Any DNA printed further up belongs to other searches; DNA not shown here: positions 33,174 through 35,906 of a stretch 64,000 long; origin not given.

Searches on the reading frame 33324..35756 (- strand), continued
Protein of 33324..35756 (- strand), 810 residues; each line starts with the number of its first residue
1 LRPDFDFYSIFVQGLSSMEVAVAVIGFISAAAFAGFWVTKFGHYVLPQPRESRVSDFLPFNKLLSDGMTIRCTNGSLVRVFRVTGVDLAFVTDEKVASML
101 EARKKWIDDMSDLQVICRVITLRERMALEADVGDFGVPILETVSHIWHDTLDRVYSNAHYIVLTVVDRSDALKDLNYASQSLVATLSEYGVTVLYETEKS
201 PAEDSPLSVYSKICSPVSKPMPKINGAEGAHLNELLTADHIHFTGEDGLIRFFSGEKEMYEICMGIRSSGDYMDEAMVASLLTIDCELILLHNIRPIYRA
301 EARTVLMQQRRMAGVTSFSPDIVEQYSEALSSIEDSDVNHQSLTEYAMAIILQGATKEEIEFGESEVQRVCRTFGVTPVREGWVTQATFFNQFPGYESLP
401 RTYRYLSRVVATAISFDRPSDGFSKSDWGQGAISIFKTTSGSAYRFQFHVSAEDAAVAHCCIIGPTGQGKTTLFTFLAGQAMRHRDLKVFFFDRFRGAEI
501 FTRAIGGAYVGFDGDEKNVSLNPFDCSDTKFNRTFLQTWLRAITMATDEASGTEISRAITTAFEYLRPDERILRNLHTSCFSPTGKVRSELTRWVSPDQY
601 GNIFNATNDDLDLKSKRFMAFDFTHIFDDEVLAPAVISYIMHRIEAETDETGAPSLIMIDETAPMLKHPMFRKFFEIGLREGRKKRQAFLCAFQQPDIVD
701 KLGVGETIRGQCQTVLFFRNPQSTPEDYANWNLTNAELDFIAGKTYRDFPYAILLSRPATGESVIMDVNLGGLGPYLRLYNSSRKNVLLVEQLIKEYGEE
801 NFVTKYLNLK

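Call 71: search_dna_similar(query=L089:8923-9678:+, collection=plasmids, mode=protein, max_rows=30, max_evalue=0.01, rows=spread)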
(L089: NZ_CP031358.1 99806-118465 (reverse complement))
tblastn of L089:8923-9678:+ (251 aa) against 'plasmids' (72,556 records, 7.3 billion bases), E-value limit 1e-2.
Records with a match: 2; places in all: 2; records where one place covers at least 80% of the query: 2.
Best place of each record, by identity: >=99% 1; <60% 1.
By first word of the organism name: Erythrobacter 1; Sphingosinicella 1.
By predicted mobility (MOB-suite, as given by PLSDB): non-mobilizable 1; mobilizable 1.
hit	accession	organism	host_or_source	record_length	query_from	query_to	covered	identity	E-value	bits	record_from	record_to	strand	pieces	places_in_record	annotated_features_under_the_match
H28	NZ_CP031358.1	Erythrobacter aureus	marine sediment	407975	1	251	100%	100.0%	4e-130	412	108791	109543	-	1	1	type IV secretion system protein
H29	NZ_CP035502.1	Sphingosinicella sp. BN140058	Cell culture,soil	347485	31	250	88%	40.3%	4e-42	159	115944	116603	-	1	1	hypothetical protein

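Call 72: get_annotated_region(hit=H29, flank=6000)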
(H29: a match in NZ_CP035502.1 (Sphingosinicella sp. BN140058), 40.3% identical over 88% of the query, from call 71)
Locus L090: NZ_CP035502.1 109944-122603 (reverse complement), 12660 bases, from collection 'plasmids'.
description: Sphingosinicella sp. BN140058 plasmid p1, complete sequence
organism: Sphingosinicella sp. BN140058 (NCBI taxid 1892855)
taxonomy: Bacteria; Pseudomonadota; Alphaproteobacteria; Sphingomonadales; Sphingosinicellaceae; Sphingosinicella; Sphingosinicella sp. BN140058
host: -; source: Cell culture,soil; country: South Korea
typing (MOB-suite, as given by PLSDB): mobilizable; relaxase MOBQ
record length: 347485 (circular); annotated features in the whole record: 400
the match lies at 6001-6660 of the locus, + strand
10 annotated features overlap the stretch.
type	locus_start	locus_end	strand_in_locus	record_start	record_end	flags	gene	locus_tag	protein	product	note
CDS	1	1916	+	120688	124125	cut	-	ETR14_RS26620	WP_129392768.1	MobA/MobL family protein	-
CDS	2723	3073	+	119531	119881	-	-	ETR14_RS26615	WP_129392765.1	hypothetical protein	-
CDS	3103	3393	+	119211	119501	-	-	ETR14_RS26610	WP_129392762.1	hypothetical protein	-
CDS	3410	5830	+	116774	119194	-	-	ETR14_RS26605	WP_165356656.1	hypothetical protein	-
CDS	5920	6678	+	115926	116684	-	-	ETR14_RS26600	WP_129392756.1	hypothetical protein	-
CDS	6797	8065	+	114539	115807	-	-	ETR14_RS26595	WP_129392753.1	hypothetical protein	-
CDS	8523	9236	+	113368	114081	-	-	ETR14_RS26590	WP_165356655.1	type IV secretion system protein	-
CDS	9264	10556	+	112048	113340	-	-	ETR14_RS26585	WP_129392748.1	TrbG/VirB9 family P-type conjugative transfer protein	-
CDS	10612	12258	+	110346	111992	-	-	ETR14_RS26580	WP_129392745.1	TrbI/VirB10 family protein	-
CDS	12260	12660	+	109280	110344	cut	-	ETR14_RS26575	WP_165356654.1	ATPase, T2SS/T4P/T4SS family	-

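Call 83: find_homologous_proteins(query=A9, max_evalue=0.001)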
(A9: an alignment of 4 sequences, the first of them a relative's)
Query A9 (4 sequences) (251 aa, profile of the alignment): 35 proteins with E <= 0.001 among 8000 candidates.
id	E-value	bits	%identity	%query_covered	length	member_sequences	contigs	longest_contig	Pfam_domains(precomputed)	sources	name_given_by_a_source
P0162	7.1e-111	388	100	100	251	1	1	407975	PF07996.17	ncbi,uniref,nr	ncbi:type IV secretion system protein [Erythrobacter aureus]|uniref:Type IV secretion system protein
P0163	2.7e-100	353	88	99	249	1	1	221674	PF07996.17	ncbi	-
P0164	5.5e-98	346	25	88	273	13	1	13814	-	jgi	jgi:hypothetical protein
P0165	3.2e-93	330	74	99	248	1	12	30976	-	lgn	-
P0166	7.3e-93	329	75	99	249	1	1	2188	-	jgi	-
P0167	4.0e-92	326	73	99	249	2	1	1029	-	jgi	jgi:hypothetical protein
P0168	2.7e-89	317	25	88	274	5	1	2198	-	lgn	-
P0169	7.7e-89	316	72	99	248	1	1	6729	-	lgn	-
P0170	6.5e-88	313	75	98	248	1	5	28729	-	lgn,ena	-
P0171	3.2e-82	294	65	88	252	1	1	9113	-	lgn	-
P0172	5.4e-80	287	66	99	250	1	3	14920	PF07996.17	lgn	-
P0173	4.9e-74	267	65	90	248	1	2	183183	-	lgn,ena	-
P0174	1.2e-73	266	60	86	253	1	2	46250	-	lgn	-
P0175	1.9e-73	265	59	88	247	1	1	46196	PF07996.17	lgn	-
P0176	2.7e-73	265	54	99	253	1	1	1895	-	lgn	-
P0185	1.7e-67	246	52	99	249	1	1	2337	PF07996.17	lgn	-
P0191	2.7e-30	124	38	86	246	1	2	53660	PF07996.17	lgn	-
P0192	7.5e-30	122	37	88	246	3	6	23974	PF07996.17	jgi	jgi:hypothetical protein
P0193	9.1e-29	119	38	85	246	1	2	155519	PF07996.17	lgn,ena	-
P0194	3.8e-28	117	39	85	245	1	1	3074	PF07996.17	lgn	-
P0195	7.2e-26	109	36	94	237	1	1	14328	PF07996.17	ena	-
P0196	1.1e-25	109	35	90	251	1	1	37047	PF07996.17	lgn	-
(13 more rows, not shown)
